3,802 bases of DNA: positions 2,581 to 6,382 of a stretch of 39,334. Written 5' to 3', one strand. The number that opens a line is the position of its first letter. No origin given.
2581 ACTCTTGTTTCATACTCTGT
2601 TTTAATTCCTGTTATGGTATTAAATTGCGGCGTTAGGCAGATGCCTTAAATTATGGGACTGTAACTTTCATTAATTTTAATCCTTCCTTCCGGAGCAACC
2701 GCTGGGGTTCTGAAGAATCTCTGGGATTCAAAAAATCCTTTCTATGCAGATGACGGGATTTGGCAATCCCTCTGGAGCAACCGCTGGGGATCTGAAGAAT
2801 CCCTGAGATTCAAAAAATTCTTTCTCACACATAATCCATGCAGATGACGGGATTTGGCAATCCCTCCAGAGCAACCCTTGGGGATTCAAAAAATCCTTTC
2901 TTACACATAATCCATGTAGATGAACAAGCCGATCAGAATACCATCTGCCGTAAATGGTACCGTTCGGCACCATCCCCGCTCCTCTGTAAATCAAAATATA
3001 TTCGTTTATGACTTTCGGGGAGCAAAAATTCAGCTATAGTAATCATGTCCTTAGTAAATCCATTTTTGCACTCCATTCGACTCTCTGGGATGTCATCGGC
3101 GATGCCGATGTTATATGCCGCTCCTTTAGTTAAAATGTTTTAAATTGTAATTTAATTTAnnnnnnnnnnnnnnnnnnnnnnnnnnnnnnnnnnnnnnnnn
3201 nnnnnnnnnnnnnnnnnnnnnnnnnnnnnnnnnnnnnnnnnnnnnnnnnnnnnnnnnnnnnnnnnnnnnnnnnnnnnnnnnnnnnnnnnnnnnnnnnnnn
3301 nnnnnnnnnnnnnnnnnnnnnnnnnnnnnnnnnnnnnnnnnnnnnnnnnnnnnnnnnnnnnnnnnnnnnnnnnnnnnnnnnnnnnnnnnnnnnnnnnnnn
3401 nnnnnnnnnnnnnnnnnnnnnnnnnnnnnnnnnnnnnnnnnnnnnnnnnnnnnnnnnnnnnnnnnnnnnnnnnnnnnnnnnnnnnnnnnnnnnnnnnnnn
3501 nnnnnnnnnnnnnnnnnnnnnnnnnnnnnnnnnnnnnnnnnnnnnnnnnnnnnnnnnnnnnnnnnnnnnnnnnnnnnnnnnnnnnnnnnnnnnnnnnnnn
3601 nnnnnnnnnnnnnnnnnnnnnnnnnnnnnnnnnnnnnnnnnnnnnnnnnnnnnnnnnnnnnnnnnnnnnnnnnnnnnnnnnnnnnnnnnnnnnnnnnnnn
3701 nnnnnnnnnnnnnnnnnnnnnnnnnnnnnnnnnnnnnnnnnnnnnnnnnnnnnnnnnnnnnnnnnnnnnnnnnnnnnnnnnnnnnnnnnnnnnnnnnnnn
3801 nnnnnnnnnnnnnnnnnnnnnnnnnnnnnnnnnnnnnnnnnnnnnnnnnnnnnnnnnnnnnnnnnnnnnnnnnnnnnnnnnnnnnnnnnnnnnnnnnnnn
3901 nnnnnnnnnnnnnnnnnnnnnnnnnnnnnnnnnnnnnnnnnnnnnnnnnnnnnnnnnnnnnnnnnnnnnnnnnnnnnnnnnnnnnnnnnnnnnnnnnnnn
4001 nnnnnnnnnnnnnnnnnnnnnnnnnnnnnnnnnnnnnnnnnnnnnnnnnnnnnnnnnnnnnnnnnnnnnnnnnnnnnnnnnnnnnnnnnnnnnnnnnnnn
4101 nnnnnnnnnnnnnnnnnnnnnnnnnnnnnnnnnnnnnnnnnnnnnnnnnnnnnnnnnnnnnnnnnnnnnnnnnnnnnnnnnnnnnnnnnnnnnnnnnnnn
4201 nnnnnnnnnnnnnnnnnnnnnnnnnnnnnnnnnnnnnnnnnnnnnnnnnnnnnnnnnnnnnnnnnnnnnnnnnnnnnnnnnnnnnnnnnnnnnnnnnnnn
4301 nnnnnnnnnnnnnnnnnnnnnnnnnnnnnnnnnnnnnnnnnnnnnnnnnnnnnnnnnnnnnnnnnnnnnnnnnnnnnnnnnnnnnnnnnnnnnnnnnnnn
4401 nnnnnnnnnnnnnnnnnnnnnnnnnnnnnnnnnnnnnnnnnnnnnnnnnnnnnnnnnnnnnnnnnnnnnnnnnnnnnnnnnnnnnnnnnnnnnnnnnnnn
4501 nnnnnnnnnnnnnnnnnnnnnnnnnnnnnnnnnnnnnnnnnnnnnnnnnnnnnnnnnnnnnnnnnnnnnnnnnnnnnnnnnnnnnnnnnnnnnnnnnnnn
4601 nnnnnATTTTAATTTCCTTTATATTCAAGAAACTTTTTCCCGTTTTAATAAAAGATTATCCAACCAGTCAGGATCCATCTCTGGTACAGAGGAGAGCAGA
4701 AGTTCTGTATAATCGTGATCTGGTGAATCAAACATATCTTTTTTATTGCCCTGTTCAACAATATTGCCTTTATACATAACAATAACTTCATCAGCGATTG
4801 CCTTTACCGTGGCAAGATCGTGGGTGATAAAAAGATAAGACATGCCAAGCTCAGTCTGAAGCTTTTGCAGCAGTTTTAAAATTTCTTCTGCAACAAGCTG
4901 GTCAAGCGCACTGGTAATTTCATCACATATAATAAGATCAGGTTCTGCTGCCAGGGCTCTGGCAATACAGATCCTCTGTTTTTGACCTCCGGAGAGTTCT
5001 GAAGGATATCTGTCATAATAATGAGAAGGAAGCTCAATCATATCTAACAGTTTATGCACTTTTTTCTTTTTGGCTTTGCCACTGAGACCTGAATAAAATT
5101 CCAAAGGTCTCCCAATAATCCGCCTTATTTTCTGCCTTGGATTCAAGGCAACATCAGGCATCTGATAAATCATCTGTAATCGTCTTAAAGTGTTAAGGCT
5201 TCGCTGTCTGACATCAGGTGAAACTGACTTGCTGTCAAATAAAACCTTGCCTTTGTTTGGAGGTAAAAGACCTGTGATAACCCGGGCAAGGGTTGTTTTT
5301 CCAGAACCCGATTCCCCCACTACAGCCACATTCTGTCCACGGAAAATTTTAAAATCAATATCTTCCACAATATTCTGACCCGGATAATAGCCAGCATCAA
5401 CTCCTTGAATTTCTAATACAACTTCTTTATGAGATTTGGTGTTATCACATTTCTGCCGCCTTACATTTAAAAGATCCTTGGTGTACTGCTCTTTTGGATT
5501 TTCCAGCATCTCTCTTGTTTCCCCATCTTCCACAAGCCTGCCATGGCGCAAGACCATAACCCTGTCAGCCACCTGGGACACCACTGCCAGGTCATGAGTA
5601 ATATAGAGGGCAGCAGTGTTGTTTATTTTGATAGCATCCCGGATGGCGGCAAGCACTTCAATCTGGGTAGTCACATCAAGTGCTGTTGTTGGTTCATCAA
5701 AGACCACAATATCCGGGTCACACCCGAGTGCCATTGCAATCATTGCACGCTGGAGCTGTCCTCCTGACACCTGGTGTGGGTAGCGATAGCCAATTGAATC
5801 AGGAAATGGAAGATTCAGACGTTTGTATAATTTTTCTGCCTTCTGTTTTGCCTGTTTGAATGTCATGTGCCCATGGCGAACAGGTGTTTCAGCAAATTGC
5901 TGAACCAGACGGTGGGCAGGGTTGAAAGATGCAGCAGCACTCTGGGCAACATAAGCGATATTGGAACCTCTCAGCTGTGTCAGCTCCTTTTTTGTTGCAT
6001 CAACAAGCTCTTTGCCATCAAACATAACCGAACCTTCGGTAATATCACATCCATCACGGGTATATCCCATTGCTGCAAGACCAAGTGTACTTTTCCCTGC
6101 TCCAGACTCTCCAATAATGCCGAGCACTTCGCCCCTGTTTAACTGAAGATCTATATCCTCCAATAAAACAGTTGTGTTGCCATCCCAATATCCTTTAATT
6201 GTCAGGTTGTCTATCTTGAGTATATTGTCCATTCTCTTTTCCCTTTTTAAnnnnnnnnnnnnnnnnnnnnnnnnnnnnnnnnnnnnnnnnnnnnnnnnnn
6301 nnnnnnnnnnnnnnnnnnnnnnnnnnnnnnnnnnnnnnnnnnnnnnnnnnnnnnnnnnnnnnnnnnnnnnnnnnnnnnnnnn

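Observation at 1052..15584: Pyl-MttB, non-Pyl MttB and a corrinoid protein are wired to a peptide-type (Dpp/Opp family-5) ABC importer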

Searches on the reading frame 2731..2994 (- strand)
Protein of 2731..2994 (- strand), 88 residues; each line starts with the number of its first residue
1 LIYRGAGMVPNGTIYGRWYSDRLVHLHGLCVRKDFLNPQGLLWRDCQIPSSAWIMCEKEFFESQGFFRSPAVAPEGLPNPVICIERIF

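Call 105: search_protein_families(library=pfam, proteins=[window:2731-2994:-], max_evalue=0.001)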
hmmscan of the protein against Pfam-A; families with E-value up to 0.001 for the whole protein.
window:2731-2994:- (88 aa): 0 families

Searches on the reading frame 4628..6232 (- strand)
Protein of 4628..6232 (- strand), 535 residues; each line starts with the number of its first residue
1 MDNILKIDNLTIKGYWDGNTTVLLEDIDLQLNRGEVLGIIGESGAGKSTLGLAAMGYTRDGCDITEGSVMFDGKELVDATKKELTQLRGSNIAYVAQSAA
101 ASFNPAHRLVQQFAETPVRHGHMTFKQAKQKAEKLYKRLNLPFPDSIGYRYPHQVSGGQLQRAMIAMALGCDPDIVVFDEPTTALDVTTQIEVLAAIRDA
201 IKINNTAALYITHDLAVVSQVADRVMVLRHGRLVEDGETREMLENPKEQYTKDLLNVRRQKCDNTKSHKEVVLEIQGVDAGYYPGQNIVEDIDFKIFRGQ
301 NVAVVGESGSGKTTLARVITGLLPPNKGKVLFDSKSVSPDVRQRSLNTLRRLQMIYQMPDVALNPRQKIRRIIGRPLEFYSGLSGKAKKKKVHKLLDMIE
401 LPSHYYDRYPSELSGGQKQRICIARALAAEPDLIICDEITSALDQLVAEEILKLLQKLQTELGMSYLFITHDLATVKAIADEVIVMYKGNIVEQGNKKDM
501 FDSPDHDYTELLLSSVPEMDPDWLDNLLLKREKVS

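Call 8: search_protein_families(library=pfam, proteins=[window:4628-6232:-])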
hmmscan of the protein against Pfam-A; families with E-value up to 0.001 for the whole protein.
window:4628-6232:- (535 aa): 17 families
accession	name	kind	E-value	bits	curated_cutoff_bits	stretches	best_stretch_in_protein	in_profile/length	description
PF00005.33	ABC_tran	-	3.9e-59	199.6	25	2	290-441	2-137/137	ABC transporter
PF08352.17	oligo_HPY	-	4.3e-12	46.7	27.1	1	492-524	1-33/65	Oligopeptide/dipeptide transporter, C-terminal region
PF13304.12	AAA_21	-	1.6e-11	45.3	27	1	117-218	174-303/304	AAA domain, putative AbiEii toxin, Type IV TA system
PF02463.25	SMC_N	-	2.7e-11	43.7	40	1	298-488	23-213/220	RecF/RecN/SMC N terminal domain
PF13555.12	AAA_29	-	4.5e-08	33.2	27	0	298-332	22-54/61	P-loop containing region of AAA domain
PF13401.12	AAA_22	-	5.7e-07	30.3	27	1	300-460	6-109/130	AAA domain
PF13191.12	AAA_16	-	1.1e-05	26.5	32.6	0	298-330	23-55/167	AAA ATPase domain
PF20720.3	nSTAND3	-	1.8e-05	24.9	27.2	0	301-319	19-37/155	Novel STAND NTPase 3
PF13476.12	AAA_23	-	3.6e-05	24.9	27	0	290-321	13-41/201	AAA domain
PF20703.3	nSTAND1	-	5.6e-05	23.4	27.1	0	299-327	33-59/379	Novel STAND NTPase 1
PF03193.22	RsgA_GTPase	-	9.8e-05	22.7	30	0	296-321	103-128/174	RsgA GTPase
PF01935.23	DUF87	-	0.00012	22.7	23.2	0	299-330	23-56/220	Helicase HerA, central domain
PF00006.31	ATP-synt_ab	-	0.00063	19.9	29.5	0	293-320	8-35/213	ATP synthase alpha/beta family, nucleotide-binding domain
PF13479.12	AAA_24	-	0.00066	20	27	0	299-319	2-22/195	AAA domain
PF00485.24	PRK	-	0.00077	19.8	22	0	302-324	2-24/196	Phosphoribulokinase / Uridine kinase family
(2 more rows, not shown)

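Call 31: search_protein_families(library=ncbifam, proteins=[window:4628-6232:-], max_evalue=0.00001)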
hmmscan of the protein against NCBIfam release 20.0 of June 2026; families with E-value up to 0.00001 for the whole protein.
window:4628-6232:- (535 aa): 190 families (the best 25 are shown)
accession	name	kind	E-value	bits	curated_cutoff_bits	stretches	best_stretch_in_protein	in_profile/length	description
NF008453.0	PRK11308.1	subfamily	5.2e-124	413.8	408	2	288-522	37-271/334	dipeptide ABC transporter ATP-binding protein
NF047578.1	opine_ATP_CntD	equivalog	2.1e-123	410.8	380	2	3-261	1-256/266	staphylopine uptake ABC transporter ATP-binding protein CntD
NF047576.1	opine_ATP_CntF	equivalog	3e-123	410.2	385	2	3-261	1-256/264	staphylopine uptake ABC transporter ATP-binding protein CntF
NF011713.0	PRK15134.1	equivalog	2.4e-119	399.4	834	1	3-513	4-526/529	microcin C ABC transporter ATP-binding protein YejF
NF007613.0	PRK10261.1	equivalog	2.5e-117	392.9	1077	2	288-522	339-573/623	glutathione ABC transporter ATP-binding protein GsiA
NF011659.0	PRK15079.1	equivalog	2.1e-116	388.3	540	2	288-523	39-275/334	murein tripeptide/oligopeptide ABC transporter ATP binding protein OppF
TIGR02770.1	nickel_nikD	equivalog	3.4e-116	386.5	318.7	2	23-258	1-229/230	nickel import ATP-binding protein NikD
TIGR02769.1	nickel_nikE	equivalog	4.4e-116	387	332.55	2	286-519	24-256/265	nickel import ATP-binding protein NikE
NF043071.1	DppF_dipep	equivalog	1.4e-109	366.5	660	2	289-522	39-272/331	dipeptide ABC transporter ATP-binding subunit DppF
NF007739.0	PRK10419.1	subfamily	5.3e-107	357.3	354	2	285-499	24-238/268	nickel ABC transporter ATP-binding protein NikE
NF007010.1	PRK09473.1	subfamily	2.7e-105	351.6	575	2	5-258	2-254/318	oligopeptide ABC transporter ATP-binding protein OppD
NF008246.0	PRK11022.1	equivalog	1e-101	340.3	541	2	4-283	3-278/326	dipeptide ABC transporter ATP-binding protein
NF043079.1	MMSYN1_0167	equivalog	2.6e-100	336.8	740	2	80-257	296-473/561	oligopeptide ABC transporter ATP-binding protein OppD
NF043078.1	MMSYN1_0168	equivalog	7.6e-97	325.5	800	4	387-523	468-604/649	oligopeptide ABC transporter ATP-binding protein OppF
TIGR01186.1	proV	subfamily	1.3e-88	297.6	326.6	2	287-514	7-231/363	betaine/proline/choline family ABC transporter ATP-binding protein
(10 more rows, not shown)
